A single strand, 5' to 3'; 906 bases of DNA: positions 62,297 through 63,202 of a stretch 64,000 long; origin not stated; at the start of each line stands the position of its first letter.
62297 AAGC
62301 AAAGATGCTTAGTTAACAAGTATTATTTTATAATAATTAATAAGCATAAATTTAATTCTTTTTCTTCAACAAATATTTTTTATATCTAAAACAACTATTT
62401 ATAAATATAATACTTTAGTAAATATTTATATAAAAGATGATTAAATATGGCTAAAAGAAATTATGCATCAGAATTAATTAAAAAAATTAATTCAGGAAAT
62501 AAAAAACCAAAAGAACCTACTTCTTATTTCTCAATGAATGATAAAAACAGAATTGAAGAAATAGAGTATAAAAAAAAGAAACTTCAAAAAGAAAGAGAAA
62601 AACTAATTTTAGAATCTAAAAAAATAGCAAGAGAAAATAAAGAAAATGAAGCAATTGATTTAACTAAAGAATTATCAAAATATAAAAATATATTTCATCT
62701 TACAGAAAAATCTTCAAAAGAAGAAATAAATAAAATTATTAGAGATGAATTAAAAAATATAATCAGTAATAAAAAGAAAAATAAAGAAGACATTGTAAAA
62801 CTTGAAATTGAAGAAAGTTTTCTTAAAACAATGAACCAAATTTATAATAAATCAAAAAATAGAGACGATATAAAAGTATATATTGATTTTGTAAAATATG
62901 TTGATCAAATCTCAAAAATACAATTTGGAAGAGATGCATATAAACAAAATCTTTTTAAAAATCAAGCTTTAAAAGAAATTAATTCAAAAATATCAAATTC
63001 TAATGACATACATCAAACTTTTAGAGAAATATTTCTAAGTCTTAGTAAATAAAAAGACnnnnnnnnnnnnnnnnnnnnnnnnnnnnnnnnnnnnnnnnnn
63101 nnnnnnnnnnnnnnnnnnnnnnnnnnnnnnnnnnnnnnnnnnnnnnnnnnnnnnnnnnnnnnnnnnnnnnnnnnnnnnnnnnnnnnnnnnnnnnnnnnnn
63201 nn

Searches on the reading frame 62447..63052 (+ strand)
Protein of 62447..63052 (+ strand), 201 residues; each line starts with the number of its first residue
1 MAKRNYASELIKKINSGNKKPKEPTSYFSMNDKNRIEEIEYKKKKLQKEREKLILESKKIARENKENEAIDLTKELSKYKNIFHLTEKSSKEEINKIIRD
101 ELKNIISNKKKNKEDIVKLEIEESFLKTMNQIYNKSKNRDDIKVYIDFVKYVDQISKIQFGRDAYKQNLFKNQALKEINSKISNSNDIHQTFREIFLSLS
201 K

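Call 72: search_protein_families(library=pfam, proteins=[window:62447-63052:+], max_evalue=0.1)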
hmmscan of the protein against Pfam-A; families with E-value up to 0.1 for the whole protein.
window:62447-63052:+ (201 aa): 2 families
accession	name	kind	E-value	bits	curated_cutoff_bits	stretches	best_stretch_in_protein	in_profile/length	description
PF17908.6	APAF1_C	-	0.00085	19.7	22.8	1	44-131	42-126/135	APAF-1 helical domain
PF12075.13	KN_motif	-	0.075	13.3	26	0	146-158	14-26/39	KN motif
